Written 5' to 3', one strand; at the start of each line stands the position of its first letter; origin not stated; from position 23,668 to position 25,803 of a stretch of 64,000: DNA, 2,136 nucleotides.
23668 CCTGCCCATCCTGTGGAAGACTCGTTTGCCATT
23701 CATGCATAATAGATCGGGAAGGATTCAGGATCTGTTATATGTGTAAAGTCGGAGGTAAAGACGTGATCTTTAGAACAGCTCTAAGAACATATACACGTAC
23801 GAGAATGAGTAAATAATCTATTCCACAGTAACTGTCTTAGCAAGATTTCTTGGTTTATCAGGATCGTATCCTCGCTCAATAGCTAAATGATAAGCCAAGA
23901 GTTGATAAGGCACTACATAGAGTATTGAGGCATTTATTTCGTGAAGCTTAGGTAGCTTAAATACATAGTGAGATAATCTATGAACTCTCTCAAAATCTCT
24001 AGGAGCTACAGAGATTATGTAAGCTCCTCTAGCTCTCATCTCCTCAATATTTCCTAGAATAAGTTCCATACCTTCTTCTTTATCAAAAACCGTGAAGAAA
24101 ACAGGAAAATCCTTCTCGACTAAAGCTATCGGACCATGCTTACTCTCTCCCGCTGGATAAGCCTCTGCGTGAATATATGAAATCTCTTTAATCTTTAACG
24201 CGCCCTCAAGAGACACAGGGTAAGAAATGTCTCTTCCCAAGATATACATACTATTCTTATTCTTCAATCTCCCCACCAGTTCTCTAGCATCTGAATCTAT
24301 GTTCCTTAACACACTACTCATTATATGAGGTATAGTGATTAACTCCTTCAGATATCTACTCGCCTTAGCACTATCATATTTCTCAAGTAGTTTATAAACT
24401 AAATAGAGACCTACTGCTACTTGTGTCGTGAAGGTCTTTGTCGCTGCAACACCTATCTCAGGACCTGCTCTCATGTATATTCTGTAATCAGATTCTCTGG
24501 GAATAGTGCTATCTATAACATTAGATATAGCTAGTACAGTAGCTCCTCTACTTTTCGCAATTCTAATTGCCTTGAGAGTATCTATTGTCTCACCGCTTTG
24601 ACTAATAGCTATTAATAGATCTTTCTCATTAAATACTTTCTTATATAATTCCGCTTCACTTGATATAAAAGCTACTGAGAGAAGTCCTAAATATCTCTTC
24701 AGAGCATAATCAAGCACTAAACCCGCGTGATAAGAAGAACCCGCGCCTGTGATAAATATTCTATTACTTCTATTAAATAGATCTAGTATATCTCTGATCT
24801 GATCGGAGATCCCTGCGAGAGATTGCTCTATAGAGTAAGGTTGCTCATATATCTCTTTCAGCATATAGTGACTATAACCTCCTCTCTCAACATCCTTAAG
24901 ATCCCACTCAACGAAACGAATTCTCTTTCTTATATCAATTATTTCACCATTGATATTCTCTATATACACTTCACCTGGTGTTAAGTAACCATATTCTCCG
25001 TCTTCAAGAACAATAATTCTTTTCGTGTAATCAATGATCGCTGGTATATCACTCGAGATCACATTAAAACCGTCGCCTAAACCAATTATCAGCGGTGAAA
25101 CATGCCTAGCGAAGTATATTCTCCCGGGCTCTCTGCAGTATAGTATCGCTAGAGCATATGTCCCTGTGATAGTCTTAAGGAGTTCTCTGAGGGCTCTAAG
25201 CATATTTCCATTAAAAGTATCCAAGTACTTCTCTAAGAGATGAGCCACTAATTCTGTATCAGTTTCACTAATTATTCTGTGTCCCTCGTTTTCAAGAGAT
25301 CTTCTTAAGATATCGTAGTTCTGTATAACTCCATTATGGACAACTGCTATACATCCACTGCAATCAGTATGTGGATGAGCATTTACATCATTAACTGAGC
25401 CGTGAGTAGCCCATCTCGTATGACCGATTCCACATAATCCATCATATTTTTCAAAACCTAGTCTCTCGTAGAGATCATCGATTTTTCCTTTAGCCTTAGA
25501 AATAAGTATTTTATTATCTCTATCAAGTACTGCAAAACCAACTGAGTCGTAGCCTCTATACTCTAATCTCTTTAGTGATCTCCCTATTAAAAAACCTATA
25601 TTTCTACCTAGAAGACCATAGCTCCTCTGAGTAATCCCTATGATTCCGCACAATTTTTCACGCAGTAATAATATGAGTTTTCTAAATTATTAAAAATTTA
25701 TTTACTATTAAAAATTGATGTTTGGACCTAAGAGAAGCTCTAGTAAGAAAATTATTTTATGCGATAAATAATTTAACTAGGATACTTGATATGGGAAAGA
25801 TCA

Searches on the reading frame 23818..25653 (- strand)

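Call 14: search_protein_families(library=ncbifam, proteins=[window:23818-25653:-], max_evalue=0.00001)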
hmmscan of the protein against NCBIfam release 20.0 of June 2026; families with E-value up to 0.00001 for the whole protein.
window:23818-25653:- (611 aa): 21 families
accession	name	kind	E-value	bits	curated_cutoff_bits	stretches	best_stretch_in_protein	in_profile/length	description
NF001484.0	PRK00331.1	subfamily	5.4e-212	705.4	381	1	1-611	1-601/601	isomerizing glutamine--fructose-6-phosphate transaminase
TIGR01135.1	glmS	equivalog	2e-208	693.8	418.05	1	2-611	1-607/607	glutamine--fructose-6-phosphate transaminase (isomerizing)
NF046059.1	NagB_SO3506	equivalog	4.6e-42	144.5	430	1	264-607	4-326/330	glucosamine-6-phosphate deaminase NagB-II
NF041128.1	glucosaP_deam_GlmD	equivalog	8.8e-34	117.2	580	1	264-608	3-321/323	glucosamine-6-phosphate deaminase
TIGR01134.1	purF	equivalog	9.6e-24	84.5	350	1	25-207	18-200/432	amidophosphoribosyltransferase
NF008481.0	PRK11382.1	equivalog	1.6e-12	47.3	430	1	297-604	45-334/340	fructoselysine 6-phosphate deglycase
TIGR03127.2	RuMP_HxlB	equivalog_domain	2.1e-12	47.3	160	1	283-400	17-129/178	6-phospho-3-hexuloisomerase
NF003915.0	PRK05441.1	subfamily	2.1e-12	46.7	168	1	333-400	121-188/300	N-acetylmuramic acid 6-phosphate etherase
NF041755.1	RuMP_HxlAB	equivalog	2.9e-11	42.9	500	1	280-394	229-339/391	bifunctional 3-hexulose-6-phosphate synthase/6-phospho-3-hexuloisomerase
TIGR01536.1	asn_synth_AEB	equivalog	7.3e-11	41.7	267.1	1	72-210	44-170/517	asparagine synthase (glutamine-hydrolyzing)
NF009222.0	PRK12570.1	subfamily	2.5e-10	39.7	255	1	334-405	129-200/307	N-acetylmuramic acid 6-phosphate etherase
NF040776.2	AlsR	equivalog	1.9e-09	36.9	400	1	339-396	172-229/279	transcriptional repressor AlsR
TIGR00274.1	TIGR00274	equivalog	5.1e-09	35.6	302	1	336-406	119-189/291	N-acetylmuramic acid 6-phosphate etherase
NF008458.0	PRK11337.1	equivalog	1.6e-08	33.8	378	1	339-393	184-238/293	MurR/RpiR family transcriptional regulator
TIGR03104.1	trio_amidotrans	equivalog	1.9e-08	33.1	570.1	1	73-183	42-139/589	N-acetylglutaminylglutamine amidotransferase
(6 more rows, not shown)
